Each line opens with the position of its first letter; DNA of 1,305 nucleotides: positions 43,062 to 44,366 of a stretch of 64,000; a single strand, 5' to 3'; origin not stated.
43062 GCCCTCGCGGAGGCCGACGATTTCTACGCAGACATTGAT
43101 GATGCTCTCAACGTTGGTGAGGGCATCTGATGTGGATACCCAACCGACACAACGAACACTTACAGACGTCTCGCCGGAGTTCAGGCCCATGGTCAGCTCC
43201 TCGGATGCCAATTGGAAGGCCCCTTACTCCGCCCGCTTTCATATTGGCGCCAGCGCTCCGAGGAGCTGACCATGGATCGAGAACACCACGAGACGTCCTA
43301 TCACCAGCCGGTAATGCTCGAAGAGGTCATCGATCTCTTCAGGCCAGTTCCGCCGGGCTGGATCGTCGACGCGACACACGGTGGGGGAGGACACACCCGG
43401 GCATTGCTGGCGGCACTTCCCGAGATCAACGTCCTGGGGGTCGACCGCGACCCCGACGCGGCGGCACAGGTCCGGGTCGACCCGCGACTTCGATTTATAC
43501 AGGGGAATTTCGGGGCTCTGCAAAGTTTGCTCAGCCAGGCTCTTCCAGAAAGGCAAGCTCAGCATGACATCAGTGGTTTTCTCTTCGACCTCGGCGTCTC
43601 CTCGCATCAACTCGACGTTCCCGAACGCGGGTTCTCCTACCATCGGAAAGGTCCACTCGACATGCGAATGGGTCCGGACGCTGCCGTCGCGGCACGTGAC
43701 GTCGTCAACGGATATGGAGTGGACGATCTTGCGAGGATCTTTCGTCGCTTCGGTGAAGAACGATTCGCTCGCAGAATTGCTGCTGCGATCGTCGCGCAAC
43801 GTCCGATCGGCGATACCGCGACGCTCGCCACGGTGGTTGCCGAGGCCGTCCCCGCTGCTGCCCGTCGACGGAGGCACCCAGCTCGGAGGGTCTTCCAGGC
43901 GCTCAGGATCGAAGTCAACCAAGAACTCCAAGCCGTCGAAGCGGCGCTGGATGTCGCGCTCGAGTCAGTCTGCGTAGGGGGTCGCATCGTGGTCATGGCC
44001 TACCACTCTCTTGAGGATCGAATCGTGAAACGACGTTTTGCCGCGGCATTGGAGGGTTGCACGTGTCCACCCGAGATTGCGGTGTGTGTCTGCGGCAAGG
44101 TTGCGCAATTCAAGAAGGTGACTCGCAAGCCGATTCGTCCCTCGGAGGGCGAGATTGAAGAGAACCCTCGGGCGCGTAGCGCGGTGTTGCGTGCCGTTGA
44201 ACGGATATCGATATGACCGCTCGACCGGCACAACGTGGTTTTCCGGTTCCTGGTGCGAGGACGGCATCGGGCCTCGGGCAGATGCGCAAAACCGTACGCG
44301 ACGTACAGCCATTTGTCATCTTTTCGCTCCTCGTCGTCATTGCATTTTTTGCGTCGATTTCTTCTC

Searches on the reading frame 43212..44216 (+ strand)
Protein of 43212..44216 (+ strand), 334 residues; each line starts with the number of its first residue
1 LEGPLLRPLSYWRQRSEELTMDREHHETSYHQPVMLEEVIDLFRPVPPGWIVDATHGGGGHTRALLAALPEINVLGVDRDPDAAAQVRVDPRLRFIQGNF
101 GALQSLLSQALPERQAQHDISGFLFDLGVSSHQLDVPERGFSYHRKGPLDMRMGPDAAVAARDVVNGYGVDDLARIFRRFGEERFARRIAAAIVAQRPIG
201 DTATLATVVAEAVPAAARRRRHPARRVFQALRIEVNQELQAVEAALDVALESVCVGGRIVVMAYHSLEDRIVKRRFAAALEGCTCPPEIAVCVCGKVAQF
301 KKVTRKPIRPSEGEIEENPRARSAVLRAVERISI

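Call 75: search_protein_families(library=pfam, proteins=[window:43212-44216:+], max_evalue=0.00001)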
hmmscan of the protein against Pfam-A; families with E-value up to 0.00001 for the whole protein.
window:43212-44216:+ (334 aa): 1 family
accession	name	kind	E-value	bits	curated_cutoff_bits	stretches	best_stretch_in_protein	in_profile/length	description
PF01795.25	Methyltransf_5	-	1.1e-99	334.2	27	1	30-332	3-309/309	MraW methylase family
